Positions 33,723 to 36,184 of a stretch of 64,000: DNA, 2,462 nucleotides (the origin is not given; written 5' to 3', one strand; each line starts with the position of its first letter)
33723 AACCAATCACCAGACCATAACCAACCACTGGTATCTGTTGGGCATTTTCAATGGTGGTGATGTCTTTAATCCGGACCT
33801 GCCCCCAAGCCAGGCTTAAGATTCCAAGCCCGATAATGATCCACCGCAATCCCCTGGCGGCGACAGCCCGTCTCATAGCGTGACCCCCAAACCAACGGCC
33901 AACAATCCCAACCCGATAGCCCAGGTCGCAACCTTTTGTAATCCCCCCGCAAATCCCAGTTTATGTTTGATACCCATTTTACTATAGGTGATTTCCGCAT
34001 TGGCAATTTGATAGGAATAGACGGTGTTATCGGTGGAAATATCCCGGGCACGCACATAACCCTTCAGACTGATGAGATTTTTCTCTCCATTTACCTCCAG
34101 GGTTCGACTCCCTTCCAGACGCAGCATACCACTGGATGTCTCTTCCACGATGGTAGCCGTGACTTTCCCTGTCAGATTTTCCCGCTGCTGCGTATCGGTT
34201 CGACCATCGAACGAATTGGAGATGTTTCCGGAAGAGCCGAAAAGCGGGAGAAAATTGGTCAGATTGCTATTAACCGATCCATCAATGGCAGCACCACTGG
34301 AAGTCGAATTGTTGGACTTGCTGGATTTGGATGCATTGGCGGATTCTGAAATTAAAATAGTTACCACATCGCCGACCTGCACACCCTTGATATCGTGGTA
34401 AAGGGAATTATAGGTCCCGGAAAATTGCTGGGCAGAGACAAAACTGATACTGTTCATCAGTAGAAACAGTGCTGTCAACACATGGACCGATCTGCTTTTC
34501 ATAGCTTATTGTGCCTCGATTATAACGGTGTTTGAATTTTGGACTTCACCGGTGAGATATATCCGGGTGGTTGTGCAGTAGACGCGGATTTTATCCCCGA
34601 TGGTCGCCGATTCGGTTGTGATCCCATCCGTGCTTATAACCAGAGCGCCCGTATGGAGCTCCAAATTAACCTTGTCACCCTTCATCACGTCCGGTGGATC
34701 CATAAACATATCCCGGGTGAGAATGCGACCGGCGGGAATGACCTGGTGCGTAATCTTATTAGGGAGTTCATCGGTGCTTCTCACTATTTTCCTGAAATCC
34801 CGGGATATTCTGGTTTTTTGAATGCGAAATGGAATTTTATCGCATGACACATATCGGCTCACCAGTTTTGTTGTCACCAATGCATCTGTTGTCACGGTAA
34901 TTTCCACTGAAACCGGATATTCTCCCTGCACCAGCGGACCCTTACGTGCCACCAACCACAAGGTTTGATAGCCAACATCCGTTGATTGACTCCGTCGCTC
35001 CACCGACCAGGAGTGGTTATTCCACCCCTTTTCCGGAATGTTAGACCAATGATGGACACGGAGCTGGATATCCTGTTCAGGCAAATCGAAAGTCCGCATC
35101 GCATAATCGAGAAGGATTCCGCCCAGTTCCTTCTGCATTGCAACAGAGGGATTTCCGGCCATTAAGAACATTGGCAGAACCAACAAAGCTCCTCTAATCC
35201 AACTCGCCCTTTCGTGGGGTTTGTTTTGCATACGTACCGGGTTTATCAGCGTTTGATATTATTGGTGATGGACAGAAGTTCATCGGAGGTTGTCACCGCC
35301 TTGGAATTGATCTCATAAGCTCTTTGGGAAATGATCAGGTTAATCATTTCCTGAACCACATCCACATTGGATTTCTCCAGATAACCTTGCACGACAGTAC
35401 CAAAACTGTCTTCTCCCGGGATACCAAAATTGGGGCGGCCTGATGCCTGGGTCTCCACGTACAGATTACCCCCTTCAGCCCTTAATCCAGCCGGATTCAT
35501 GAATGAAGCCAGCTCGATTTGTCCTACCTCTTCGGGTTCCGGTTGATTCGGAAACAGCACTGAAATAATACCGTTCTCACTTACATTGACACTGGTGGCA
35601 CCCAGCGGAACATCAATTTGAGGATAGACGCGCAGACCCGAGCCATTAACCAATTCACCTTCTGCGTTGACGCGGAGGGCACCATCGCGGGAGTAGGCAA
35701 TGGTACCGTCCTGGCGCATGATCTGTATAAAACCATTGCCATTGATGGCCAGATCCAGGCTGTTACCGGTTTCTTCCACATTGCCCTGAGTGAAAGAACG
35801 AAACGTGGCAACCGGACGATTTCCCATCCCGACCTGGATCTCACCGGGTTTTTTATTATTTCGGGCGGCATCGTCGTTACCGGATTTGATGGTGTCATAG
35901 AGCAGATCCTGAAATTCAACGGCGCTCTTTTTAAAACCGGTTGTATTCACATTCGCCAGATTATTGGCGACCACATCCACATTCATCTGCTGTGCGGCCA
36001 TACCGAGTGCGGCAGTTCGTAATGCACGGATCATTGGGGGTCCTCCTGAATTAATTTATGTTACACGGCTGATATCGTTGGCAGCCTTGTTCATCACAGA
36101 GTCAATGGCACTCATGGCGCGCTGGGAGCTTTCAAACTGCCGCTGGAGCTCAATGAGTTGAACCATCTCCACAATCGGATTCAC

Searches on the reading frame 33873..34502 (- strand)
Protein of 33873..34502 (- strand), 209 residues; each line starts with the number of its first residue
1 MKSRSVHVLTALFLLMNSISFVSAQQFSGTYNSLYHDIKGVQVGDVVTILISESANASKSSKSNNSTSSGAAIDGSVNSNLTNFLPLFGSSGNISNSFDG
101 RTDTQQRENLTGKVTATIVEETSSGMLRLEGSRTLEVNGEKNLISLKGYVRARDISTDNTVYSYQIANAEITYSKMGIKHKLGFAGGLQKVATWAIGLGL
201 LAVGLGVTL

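Call 75: search_protein_families(library=pfam, proteins=[window:33873-34502:-], max_evalue=0.00001)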
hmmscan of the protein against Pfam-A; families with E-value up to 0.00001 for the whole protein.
window:33873-34502:- (209 aa): 1 family
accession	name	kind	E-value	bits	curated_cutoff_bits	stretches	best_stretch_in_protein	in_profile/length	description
PF02107.21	FlgH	-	2.1e-38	132.1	27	1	29-191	12-166/172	Flagellar L-ring protein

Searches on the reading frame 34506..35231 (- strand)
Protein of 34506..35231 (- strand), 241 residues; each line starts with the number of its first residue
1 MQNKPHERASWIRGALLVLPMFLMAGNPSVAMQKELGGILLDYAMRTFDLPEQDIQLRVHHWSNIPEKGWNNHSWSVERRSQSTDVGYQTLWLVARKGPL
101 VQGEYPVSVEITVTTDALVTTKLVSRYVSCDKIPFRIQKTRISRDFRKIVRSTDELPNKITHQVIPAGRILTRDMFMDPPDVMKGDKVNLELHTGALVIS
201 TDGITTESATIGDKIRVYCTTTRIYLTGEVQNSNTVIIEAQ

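Call 75: search_protein_families(library=pfam, proteins=[window:34506-35231:-], max_evalue=0.00001)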
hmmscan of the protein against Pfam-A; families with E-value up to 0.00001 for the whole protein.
window:34506-35231:- (241 aa): 1 family
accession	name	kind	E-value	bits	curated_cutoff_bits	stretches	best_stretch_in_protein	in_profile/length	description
PF13144.11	ChapFlgA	-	1e-13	51.9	23.8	1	136-238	22-122/122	Chaperone for flagella basal body P-ring formation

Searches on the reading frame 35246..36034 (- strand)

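Call 75: search_protein_families(library=pfam, proteins=[window:35246-36034:-], max_evalue=0.00001)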
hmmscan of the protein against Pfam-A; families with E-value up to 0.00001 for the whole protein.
window:35246-36034:- (262 aa): 3 families
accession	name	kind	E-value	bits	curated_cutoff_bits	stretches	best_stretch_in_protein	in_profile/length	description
PF22692.1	LlgE_F_G_D1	-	1.1e-20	74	27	1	96-159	1-64/64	Flagellar hook protein FlgE/F/G D1 domain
PF06429.18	Flg_bbr_C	-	1.1e-19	70.1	23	1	216-260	2-46/46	Flagellar basal body rod FlgEFG protein C-terminal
PF00460.25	Flg_bb_rod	-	9e-11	41.9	20.7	1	5-35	1-31/31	Flagella basal body rod protein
